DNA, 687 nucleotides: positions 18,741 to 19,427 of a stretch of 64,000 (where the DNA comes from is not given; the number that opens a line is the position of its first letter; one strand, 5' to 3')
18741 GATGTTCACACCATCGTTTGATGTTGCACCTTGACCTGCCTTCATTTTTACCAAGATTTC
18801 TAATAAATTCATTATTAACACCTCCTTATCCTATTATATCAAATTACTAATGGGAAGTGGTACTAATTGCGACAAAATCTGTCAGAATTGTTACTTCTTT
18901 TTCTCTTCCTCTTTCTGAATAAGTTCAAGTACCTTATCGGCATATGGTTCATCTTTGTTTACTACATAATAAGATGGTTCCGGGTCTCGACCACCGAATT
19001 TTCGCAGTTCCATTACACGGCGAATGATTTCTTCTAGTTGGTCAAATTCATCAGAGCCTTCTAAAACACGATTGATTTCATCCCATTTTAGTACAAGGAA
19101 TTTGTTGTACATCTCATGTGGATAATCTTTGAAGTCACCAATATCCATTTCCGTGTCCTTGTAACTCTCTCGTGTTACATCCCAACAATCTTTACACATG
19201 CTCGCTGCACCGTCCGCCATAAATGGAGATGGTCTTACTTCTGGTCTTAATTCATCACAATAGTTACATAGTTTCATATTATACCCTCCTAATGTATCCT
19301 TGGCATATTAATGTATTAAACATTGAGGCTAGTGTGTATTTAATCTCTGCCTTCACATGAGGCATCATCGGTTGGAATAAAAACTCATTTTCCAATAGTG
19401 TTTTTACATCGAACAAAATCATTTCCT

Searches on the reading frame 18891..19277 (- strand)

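Call 34: search_protein_families(library=pfam, proteins=[window:18891-19277:-], max_evalue=0.01)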
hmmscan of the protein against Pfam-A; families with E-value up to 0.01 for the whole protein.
window:18891-19277:- (128 aa): 0 families

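Call 83: search_protein_families(library=phrogs, proteins=[window:18891-19277:-], max_evalue=0.01)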
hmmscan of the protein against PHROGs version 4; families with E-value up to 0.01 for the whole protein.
window:18891-19277:- (128 aa): 5 families
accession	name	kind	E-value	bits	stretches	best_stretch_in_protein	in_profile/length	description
phrog_5992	-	unknown function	2.9e-15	57.2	1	58-126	6-73/75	-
phrog_7810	-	unknown function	0.00045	21.4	1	57-122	5-68/118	-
phrog_4330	-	unknown function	0.00093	20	1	50-118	21-88/200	-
phrog_11427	-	unknown function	0.0011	20.3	1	53-90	4-40/140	-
phrog_2340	-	DNA, RNA and nucleotide metabolism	0.0091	17.1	0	1-58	8-67/171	endonuclease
